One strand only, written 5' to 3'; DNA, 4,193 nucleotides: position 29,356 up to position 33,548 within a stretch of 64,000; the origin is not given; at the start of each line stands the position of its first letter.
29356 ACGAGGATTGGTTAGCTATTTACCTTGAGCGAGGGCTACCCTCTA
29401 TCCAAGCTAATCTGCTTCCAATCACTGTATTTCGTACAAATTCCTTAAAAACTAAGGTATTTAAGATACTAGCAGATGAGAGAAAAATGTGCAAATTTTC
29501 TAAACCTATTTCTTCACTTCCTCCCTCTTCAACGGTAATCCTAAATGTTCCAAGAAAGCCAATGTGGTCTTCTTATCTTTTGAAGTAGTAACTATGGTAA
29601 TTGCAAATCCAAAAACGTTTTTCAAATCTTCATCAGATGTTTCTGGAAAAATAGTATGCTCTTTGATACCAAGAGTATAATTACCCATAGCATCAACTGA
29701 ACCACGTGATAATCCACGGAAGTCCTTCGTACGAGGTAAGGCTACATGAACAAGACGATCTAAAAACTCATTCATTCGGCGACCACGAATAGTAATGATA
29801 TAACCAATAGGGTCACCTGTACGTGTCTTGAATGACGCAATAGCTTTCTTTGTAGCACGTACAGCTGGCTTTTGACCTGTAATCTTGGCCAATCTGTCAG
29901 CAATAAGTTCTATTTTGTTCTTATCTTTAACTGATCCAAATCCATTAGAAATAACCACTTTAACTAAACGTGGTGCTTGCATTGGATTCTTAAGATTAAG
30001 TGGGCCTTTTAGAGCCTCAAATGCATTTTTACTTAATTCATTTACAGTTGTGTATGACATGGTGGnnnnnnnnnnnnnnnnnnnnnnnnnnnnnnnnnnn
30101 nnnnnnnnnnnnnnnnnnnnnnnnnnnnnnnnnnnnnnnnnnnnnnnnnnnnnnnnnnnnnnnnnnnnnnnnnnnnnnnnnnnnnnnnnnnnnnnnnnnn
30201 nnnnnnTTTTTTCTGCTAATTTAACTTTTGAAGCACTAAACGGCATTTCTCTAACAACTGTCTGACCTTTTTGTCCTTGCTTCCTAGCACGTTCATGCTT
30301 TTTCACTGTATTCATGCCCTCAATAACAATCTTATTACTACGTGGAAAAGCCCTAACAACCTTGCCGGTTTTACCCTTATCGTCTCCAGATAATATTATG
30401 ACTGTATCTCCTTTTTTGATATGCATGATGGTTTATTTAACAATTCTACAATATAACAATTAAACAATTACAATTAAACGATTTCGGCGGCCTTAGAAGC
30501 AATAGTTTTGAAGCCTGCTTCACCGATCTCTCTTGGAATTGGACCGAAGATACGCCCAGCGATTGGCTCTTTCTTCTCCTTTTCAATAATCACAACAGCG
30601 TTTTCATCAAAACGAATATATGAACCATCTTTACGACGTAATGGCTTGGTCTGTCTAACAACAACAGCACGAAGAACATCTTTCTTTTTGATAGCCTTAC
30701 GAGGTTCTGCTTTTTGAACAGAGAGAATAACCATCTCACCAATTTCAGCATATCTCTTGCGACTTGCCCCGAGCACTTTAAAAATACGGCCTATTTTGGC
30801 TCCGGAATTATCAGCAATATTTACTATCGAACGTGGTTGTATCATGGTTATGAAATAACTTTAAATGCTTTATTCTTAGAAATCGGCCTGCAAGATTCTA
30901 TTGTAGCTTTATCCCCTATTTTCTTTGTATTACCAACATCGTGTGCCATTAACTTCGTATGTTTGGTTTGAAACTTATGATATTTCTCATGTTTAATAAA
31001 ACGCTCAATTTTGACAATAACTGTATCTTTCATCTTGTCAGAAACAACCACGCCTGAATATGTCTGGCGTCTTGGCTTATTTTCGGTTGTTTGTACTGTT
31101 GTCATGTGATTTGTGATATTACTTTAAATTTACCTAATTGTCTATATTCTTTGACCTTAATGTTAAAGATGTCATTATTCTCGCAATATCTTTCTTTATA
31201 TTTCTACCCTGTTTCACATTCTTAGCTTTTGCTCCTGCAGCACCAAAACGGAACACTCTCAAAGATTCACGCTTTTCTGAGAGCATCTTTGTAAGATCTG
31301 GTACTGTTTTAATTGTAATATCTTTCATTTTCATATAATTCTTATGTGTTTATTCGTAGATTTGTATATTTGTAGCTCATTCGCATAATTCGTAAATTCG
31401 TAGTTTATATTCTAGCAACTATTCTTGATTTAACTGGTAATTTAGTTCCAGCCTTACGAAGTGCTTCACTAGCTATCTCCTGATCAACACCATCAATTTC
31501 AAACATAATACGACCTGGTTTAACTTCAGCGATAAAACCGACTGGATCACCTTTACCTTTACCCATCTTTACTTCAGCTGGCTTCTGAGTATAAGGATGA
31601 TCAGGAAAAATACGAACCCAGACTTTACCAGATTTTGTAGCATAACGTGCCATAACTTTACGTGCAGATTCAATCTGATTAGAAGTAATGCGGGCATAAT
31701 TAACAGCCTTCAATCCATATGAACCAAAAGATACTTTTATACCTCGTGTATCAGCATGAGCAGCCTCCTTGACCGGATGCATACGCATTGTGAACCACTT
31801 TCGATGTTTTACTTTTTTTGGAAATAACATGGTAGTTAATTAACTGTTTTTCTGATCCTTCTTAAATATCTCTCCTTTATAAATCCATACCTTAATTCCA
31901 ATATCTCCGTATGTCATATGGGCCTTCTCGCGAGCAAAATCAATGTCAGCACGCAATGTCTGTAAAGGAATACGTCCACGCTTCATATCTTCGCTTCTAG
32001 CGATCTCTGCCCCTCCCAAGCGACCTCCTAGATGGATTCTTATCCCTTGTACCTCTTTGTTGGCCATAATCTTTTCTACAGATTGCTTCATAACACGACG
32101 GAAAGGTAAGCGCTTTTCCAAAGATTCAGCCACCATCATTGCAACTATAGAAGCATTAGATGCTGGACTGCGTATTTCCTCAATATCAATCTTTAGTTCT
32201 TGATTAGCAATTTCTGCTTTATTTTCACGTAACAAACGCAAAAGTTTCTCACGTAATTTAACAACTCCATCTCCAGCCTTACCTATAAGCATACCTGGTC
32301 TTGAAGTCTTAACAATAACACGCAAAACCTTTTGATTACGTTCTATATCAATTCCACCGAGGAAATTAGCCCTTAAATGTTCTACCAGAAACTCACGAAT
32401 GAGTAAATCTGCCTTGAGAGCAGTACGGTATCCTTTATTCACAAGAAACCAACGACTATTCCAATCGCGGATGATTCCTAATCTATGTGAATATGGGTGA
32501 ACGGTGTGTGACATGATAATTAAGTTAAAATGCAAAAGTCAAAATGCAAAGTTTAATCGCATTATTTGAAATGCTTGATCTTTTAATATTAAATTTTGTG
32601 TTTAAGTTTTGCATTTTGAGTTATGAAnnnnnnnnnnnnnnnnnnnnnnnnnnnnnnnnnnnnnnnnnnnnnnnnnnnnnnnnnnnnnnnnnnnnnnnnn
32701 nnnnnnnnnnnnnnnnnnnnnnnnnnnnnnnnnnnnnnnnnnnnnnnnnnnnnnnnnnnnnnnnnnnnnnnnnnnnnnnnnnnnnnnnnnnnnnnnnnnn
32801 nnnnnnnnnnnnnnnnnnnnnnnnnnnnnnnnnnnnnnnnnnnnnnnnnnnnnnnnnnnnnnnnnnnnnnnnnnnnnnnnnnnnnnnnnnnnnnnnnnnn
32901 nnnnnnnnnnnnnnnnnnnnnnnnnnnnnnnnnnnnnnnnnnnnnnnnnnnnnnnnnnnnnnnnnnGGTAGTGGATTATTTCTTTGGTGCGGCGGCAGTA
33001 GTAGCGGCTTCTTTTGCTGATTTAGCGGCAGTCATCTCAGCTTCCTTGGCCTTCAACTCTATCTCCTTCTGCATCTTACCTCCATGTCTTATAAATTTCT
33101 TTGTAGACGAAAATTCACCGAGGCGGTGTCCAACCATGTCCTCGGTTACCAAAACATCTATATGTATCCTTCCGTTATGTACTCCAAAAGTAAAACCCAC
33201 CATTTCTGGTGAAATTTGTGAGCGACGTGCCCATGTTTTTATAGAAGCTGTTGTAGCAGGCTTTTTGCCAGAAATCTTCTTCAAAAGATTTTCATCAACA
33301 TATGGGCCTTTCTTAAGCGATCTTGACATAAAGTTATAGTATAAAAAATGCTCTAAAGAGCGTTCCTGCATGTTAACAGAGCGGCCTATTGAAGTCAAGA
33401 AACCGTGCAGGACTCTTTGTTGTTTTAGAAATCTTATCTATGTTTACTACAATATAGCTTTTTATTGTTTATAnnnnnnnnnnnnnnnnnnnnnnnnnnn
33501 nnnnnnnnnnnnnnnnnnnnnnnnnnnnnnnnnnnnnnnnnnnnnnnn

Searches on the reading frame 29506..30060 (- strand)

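Call 68: search_protein_families(library=pfam, proteins=[window:29506-30060:-], max_evalue=0.001)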
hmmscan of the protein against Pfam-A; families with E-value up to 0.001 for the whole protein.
window:29506-30060:- (184 aa): 2 families
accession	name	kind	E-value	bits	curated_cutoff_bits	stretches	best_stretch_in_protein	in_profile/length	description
PF00673.26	Ribosomal_L5_C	-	3.7e-28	97.9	27.8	1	84-176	1-93/94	ribosomal L5P family C-terminus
PF00281.24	Ribosomal_L5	-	8.6e-16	58.4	34.9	1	25-80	1-57/57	Ribosomal protein L5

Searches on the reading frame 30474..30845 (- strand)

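Call 68: search_protein_families(library=pfam, proteins=[window:30474-30845:-], max_evalue=0.001)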
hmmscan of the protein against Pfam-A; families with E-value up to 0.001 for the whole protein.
window:30474-30845:- (123 aa): 1 family
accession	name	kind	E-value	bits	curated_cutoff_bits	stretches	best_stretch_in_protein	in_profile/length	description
PF00238.24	Ribosomal_L14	-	5.2e-43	146.3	23.6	1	1-123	1-122/122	Ribosomal protein L14p/L23e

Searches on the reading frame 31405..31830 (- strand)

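Call 68: search_protein_families(library=pfam, proteins=[window:31405-31830:-], max_evalue=0.001)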
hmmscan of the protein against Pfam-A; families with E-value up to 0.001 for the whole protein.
window:31405-31830:- (141 aa): 1 family
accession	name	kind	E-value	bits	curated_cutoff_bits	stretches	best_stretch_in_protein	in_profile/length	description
PF00252.24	Ribosomal_L16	-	1.2e-42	145.5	27.9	1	4-138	1-132/132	Ribosomal protein L16p/L10e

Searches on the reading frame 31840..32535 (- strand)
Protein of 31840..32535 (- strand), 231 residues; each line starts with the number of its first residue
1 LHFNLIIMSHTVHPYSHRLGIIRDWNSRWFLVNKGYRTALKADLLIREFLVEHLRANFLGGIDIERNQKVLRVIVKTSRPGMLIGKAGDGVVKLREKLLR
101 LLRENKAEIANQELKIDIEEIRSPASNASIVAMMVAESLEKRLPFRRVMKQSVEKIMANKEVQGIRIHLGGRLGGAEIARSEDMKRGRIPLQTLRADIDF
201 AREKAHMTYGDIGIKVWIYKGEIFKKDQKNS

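Call 68: search_protein_families(library=pfam, proteins=[window:31840-32535:-], max_evalue=0.001)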
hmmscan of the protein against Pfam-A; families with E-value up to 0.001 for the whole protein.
window:31840-32535:- (231 aa): 2 families
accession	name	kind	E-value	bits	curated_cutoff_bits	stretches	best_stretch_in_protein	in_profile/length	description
PF00189.25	Ribosomal_S3_C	-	2e-30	105.6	34.1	1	135-218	1-83/83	Ribosomal protein S3, C-terminal domain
PF07650.23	KH_2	-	4.6e-10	39.6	22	1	46-124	2-76/78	KH domain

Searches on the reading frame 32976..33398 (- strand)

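Call 68: search_protein_families(library=pfam, proteins=[window:32976-33398:-], max_evalue=0.001)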
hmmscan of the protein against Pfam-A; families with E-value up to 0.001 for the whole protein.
window:32976-33398:- (140 aa): 1 family
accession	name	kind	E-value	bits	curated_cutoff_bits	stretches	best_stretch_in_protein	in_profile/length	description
PF00203.26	Ribosomal_S19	-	2.7e-30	104.5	27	1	26-105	1-81/81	Ribosomal protein S19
